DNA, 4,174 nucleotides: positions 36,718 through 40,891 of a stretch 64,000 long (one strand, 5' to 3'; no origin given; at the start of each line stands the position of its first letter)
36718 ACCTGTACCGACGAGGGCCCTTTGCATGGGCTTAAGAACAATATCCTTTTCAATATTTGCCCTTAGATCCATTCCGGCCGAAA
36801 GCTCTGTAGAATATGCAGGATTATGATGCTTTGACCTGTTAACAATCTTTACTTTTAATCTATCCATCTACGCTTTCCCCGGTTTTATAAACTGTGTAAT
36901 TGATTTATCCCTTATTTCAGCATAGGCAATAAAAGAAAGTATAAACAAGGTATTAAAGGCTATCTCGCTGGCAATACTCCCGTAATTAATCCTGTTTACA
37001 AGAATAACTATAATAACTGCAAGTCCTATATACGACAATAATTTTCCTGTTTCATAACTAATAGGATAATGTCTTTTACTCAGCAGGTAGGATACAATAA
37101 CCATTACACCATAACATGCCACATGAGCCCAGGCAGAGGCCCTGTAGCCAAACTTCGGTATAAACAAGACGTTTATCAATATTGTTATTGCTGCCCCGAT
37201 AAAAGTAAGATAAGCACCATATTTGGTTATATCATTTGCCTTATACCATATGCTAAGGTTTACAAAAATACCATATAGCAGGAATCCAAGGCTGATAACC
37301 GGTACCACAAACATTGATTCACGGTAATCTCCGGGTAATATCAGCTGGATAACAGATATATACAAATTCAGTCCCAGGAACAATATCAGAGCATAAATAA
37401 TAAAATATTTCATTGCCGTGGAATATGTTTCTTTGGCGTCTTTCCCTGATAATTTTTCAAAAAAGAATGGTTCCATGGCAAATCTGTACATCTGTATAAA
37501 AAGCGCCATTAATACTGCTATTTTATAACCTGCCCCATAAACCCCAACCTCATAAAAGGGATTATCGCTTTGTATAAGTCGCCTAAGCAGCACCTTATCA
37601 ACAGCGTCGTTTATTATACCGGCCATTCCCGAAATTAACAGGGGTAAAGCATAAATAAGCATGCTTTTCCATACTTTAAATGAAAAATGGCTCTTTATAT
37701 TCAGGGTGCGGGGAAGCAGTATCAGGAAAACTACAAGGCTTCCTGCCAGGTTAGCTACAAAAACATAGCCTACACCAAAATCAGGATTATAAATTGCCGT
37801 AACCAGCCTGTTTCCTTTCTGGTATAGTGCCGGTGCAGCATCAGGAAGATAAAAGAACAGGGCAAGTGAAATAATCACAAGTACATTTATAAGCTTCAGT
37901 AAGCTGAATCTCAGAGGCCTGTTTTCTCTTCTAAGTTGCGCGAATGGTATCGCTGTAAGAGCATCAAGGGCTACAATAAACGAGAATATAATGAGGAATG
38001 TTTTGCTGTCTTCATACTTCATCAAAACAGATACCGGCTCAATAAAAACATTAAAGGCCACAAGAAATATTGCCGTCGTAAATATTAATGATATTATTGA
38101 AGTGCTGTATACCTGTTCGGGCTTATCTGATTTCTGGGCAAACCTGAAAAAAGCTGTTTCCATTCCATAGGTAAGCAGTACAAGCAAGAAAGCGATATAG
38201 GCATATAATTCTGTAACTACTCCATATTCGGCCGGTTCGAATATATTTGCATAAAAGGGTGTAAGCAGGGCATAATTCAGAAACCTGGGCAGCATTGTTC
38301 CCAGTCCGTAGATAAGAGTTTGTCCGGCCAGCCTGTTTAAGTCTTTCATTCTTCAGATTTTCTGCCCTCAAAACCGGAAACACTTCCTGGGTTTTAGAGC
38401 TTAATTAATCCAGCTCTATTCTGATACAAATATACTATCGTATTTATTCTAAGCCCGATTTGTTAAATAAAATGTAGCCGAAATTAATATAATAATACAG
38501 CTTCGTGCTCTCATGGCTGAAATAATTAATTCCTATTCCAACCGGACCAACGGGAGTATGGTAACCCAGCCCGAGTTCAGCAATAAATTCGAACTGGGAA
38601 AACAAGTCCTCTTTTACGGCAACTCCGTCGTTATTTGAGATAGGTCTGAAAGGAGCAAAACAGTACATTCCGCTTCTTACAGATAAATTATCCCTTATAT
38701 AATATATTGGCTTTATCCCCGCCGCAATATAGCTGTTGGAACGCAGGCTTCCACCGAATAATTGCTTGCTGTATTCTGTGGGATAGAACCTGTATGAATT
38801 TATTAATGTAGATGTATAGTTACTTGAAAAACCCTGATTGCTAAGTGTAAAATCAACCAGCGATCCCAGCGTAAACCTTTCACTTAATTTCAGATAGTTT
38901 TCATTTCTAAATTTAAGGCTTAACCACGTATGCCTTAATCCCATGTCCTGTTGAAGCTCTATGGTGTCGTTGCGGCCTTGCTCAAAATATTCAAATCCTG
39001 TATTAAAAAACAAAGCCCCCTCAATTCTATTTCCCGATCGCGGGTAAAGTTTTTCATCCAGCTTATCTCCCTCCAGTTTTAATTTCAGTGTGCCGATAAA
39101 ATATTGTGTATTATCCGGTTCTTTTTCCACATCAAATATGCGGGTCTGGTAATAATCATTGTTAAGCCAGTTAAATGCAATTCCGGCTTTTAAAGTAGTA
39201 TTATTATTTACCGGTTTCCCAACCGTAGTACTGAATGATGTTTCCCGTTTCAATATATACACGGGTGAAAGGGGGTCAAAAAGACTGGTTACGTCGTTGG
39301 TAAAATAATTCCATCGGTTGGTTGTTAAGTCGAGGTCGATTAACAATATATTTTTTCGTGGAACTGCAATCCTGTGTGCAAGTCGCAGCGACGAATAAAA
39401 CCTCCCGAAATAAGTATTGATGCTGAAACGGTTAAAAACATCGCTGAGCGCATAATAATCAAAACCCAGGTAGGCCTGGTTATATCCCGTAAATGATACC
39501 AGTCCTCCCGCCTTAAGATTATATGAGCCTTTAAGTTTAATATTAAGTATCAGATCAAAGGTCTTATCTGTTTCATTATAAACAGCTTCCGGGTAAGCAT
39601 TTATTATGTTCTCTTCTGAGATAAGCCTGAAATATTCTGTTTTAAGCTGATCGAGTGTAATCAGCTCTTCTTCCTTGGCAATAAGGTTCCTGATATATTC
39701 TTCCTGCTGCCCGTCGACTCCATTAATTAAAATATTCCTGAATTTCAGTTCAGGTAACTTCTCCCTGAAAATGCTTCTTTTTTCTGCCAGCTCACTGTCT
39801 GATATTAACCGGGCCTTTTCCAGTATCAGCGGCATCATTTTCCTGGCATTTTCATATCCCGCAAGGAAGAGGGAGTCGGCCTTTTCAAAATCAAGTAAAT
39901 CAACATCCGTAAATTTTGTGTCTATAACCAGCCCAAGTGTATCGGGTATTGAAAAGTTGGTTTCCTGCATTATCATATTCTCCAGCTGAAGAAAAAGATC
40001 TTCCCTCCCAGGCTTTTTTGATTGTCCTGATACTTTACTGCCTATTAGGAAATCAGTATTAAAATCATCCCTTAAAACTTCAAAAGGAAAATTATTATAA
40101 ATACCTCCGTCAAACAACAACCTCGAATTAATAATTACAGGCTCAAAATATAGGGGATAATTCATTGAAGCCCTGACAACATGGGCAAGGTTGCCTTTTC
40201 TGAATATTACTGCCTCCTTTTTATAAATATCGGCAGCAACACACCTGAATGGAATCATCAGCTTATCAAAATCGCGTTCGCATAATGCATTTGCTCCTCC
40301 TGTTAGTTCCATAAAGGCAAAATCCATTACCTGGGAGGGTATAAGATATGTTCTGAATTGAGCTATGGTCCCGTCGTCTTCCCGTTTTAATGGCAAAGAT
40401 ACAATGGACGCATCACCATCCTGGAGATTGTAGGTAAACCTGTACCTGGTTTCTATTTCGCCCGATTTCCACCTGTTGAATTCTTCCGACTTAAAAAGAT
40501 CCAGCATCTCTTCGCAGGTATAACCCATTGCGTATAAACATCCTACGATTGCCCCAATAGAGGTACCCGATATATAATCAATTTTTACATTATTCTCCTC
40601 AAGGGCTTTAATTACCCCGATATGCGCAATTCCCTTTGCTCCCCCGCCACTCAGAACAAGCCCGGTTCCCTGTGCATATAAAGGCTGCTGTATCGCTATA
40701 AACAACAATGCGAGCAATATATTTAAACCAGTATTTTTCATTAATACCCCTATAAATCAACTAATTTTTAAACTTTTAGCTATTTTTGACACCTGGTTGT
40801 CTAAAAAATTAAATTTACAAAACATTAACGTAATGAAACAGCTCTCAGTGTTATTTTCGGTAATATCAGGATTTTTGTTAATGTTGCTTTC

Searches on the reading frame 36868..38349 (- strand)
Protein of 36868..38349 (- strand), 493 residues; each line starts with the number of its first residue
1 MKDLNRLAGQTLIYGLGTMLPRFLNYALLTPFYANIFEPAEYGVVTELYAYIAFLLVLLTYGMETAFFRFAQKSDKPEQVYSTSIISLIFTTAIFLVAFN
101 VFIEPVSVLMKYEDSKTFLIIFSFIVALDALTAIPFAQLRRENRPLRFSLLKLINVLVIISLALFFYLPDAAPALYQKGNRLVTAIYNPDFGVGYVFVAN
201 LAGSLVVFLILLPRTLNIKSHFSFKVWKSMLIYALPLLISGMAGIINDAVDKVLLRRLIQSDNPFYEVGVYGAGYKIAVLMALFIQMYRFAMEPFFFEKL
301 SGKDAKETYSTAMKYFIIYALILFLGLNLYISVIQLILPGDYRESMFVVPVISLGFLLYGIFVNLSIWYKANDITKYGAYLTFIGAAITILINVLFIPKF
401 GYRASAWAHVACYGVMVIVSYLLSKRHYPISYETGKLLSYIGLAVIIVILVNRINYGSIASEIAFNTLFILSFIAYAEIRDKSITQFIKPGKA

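Call 58: search_protein_families(library=pfam, proteins=[window:36868-38349:-])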
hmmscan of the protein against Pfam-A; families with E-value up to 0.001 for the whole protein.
window:36868-38349:- (493 aa): 2 families
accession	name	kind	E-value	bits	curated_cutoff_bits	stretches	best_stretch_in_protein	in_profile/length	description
PF01943.22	Polysacc_synt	-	1.1e-11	45.1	28.2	1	11-297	5-271/274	Polysaccharide biosynthesis protein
PF13440.11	Polysacc_synt_3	-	2e-08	34.3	23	1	36-163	5-129/293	Polysaccharide biosynthesis protein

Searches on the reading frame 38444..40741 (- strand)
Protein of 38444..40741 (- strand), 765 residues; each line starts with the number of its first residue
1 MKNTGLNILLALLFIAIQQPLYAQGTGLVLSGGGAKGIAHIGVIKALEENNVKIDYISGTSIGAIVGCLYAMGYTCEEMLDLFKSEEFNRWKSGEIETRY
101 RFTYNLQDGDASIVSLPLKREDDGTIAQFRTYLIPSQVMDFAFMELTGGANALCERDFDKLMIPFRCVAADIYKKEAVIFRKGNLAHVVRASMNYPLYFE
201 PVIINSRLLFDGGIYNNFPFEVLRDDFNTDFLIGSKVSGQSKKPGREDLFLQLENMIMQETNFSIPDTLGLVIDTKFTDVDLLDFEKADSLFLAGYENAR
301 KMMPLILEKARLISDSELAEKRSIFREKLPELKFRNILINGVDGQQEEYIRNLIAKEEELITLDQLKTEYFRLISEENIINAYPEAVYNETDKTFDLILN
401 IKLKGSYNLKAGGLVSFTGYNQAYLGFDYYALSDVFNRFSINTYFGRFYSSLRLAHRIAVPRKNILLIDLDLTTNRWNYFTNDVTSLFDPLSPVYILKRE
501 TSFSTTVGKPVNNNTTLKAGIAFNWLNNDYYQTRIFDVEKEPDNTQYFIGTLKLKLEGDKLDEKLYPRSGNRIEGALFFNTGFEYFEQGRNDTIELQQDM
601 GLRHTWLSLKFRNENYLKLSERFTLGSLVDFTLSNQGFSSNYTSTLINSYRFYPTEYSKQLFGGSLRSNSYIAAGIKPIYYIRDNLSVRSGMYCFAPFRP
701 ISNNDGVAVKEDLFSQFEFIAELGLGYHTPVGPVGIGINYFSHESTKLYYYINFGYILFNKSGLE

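Call 58: search_protein_families(library=pfam, proteins=[window:38444-40741:-])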
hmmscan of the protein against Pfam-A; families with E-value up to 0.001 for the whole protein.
window:38444-40741:- (765 aa): 1 family
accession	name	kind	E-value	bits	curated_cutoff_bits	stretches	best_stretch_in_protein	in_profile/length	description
PF01734.28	Patatin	-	2.6e-31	109.8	27.7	1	28-223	1-190/191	Patatin-like phospholipase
